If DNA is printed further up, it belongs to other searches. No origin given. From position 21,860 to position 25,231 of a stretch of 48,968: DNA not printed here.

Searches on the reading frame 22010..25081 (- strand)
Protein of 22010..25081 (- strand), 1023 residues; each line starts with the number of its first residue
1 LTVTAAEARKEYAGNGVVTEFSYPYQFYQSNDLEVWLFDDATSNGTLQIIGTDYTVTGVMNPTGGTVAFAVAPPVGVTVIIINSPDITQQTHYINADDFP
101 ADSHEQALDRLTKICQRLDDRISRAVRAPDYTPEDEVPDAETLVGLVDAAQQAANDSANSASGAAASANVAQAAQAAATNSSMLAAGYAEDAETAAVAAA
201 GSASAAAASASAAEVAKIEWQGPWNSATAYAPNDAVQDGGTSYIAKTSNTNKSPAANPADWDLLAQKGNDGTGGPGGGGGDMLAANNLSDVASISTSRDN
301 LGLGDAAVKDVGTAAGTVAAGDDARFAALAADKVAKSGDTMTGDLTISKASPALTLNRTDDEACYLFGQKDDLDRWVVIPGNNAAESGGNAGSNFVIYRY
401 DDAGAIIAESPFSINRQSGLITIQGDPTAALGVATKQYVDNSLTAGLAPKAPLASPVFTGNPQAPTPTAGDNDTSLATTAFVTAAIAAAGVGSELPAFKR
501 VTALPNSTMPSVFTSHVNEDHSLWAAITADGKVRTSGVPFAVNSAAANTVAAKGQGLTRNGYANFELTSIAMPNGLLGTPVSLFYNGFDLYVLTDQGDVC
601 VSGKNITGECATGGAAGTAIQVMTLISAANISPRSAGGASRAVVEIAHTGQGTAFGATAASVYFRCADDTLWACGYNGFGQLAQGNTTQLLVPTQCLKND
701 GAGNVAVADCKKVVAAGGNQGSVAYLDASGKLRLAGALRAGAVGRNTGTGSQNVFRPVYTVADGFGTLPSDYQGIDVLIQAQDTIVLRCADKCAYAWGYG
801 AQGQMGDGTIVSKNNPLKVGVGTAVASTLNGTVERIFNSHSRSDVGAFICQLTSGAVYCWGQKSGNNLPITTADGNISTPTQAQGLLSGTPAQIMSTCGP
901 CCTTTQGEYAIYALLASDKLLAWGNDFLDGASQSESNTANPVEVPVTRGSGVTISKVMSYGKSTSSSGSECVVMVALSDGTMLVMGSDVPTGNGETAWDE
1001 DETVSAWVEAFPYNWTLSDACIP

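Call 10: search_protein_families(library=phrogs, proteins=[window:22010-25081:-], max_evalue=0.001)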
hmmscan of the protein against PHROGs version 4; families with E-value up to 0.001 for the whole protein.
window:22010-25081:- (1023 aa): 23 families
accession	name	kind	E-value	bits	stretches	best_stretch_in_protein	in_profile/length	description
phrog_1640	-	tail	4.6e-30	106.4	1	1-129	1-128/765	tail protein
phrog_13893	-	tail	7.9e-23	81.6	1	1-131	1-130/648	tail protein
phrog_6518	-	tail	1.6e-20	73.8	1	9-130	6-123/793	tail fiber protein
phrog_38237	-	unknown function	2.9e-17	63.2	1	1-132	1-131/697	-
phrog_30017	-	unknown function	3.3e-17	62.7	1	1-129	1-127/1025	-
phrog_36601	-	tail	2.3e-16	60.2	1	1-132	15-145/1084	tail fiber protein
phrog_5510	-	tail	2.9e-15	56.7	1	1-149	1-149/789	tail fiber protein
phrog_17220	-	unknown function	5.4e-15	55.7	1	1-132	1-131/868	-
phrog_8649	-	unknown function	9.9e-15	55.1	1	1-131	1-130/743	-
phrog_32960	-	unknown function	3.4e-14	53.1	1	1-129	1-128/762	-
phrog_4209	-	tail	2.8e-13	50.7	1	439-489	100-148/406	tail fiber protein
phrog_4219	-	DNA, RNA and nucleotide metabolism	4.3e-12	46.2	2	660-947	548-802/867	regulator of chromosome condensation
phrog_5073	-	tail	1.2e-11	45.3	1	216-281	210-274/519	tail fiber protein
phrog_7032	-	tail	3.6e-11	42.9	1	439-497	239-296/866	tail fiber protein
phrog_5662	-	tail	4e-11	43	1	1-134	1-133/729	tail fiber protein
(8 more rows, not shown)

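Call 37: find_encoding_contigs(protein=window:22010-25081:-, flank=10000, max_places=1)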
Protein window:22010-25081:- (1023 aa): 2 contigs read that carry it; 1 place shown.
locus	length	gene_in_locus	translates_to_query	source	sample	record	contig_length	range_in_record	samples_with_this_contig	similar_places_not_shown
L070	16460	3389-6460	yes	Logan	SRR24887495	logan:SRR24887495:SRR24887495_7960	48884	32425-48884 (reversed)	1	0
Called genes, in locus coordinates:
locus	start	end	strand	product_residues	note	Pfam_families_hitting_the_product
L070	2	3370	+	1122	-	?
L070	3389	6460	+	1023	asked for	PF25390:WD40_RLD, PF13540:RCC1_2 (faint), PF00415:RCC1 (faint)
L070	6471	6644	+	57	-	-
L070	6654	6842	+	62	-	-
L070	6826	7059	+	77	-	-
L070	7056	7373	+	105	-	-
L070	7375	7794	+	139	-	-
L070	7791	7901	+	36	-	-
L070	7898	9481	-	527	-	-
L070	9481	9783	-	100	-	-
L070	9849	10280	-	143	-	-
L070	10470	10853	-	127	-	PF24746:DUF7694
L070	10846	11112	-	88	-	-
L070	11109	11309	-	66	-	-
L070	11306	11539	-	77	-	-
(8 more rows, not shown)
